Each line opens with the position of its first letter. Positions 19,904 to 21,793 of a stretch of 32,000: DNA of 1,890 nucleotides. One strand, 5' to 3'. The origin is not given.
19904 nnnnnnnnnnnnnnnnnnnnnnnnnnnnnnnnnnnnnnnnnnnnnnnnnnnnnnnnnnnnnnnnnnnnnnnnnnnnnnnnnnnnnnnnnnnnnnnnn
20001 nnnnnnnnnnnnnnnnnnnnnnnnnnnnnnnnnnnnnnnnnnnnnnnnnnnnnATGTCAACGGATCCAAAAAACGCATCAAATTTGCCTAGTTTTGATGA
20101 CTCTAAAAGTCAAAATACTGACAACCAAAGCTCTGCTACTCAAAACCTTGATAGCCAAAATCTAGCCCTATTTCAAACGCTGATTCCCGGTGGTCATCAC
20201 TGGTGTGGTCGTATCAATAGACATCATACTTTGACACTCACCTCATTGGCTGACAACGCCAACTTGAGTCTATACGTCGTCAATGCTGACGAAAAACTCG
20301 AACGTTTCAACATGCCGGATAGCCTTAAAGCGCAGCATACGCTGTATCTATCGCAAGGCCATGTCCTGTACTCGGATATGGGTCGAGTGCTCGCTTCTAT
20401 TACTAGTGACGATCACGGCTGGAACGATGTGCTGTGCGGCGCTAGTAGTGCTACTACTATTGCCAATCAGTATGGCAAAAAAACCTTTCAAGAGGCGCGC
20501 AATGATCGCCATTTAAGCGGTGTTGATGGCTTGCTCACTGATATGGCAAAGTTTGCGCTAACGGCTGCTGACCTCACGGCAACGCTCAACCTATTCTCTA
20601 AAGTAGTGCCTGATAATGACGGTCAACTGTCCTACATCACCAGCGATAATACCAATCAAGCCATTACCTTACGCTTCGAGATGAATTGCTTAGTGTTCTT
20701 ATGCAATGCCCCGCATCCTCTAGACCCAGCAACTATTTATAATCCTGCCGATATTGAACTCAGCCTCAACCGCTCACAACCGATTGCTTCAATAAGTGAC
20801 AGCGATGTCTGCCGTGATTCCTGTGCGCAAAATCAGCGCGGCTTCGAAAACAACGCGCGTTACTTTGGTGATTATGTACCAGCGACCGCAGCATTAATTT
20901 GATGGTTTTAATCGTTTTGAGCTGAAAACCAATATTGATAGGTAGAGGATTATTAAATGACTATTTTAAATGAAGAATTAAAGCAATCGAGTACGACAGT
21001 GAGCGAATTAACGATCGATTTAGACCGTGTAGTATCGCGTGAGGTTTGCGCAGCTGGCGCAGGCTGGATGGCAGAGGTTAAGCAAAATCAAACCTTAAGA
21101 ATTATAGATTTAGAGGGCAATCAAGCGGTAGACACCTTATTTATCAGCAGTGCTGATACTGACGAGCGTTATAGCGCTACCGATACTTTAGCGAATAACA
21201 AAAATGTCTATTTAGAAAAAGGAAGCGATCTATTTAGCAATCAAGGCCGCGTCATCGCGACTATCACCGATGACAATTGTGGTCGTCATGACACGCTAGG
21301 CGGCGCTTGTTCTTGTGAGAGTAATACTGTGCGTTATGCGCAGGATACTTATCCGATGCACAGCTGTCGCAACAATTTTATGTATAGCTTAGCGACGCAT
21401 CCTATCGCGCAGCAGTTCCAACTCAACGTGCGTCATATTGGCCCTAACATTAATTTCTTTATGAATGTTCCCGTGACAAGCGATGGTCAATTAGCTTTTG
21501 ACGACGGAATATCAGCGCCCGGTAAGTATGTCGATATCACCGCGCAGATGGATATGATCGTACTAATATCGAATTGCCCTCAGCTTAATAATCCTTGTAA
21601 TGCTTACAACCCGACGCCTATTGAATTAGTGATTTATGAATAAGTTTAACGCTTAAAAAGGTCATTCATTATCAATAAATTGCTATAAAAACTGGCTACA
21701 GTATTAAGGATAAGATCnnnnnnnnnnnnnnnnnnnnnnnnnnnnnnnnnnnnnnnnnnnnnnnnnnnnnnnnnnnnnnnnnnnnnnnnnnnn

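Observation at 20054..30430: Seven-gene riboswitch-controlled operon: guanidine import plus guanidine carboxylase / carboxyguanidine deiminase / allophanate hydrolase pathway (annotation trap: 'urea')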

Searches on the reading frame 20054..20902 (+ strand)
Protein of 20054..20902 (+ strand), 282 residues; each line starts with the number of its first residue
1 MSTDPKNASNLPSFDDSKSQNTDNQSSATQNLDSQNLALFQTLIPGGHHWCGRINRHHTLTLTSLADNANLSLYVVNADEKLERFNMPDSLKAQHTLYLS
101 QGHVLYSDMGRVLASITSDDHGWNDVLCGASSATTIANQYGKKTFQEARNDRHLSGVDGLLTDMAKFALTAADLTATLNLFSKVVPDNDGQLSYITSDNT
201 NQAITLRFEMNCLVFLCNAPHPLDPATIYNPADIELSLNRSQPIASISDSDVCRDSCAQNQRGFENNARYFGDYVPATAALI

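Call 5: search_protein_families(library=pfam, proteins=[window:20054-20902:+])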
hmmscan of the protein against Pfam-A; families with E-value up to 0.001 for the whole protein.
window:20054-20902:+ (282 aa): 1 family
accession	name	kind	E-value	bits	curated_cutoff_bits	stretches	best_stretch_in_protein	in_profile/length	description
PF09347.15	DUF1989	-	9.4e-45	152.7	27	1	43-213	2-168/168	Domain of unknown function (DUF1989)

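Call 6: search_protein_families(library=ncbifam, proteins=[window:20054-20902:+])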
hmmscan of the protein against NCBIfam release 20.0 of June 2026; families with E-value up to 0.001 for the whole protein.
window:20054-20902:+ (282 aa): 2 families
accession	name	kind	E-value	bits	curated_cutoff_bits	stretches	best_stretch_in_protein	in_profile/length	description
TIGR03425.1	urea_degr_2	hypoth_equivalog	2.5e-77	259.2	205.95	1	39-271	2-232/233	urea amidolyase associated protein UAAP1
TIGR03424.1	urea_degr_1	equivalog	9.3e-25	87.4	284.7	1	39-236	3-195/198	urea amidolyase associated protein UAAP2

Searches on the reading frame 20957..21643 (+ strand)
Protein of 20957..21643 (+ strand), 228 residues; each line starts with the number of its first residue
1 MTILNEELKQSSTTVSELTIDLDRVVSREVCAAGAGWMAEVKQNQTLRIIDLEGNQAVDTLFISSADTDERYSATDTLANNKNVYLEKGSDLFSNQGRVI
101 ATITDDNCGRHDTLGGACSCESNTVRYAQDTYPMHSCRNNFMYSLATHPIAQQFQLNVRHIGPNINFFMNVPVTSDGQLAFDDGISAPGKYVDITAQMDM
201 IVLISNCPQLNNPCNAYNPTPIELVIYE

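Call 5: search_protein_families(library=pfam, proteins=[window:20957-21643:+])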
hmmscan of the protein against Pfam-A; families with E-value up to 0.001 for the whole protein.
window:20957-21643:+ (228 aa): 1 family
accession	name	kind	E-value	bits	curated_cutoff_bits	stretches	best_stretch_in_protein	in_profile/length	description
PF09347.15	DUF1989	-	2.3e-61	206.8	27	1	30-201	2-168/168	Domain of unknown function (DUF1989)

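Call 6: search_protein_families(library=ncbifam, proteins=[window:20957-21643:+])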
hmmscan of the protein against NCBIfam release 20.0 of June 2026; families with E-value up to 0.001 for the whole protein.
window:20957-21643:+ (228 aa): 3 families
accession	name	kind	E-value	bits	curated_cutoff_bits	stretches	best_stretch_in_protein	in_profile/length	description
TIGR03424.1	urea_degr_1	equivalog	1.9e-91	305.1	284.7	1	25-226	2-197/198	urea amidolyase associated protein UAAP2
TIGR03425.1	urea_degr_2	hypoth_equivalog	9.5e-49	165.7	205.95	1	27-227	3-203/233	urea amidolyase associated protein UAAP1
NF053776.1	TmaoDeMthMsil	equivalog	1.6e-25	89.8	1100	1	27-228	165-363/763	trimethylamine N-oxide demethylase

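Call 75: search_solved_structures(query=window:20957-21643:+, max_evalue=0.001)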
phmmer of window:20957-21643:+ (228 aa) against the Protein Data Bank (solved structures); distinct sequences matched with E-value up to 0.001: 4.
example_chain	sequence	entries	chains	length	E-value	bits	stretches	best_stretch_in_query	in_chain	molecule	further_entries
3oru_A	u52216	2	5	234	3.5e-12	49.6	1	35-221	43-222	DUF1989 family protein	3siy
9q59_A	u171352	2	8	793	1.5e-11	47.5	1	42-223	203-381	trimethylamine N-oxide demethylase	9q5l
9q5a_A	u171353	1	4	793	6.1e-11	45.5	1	92-223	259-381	Trimethylamine N-oxide Demethylase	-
3di4_A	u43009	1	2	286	2.1e-07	34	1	36-209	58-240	Uncharacterized Protein DUF1989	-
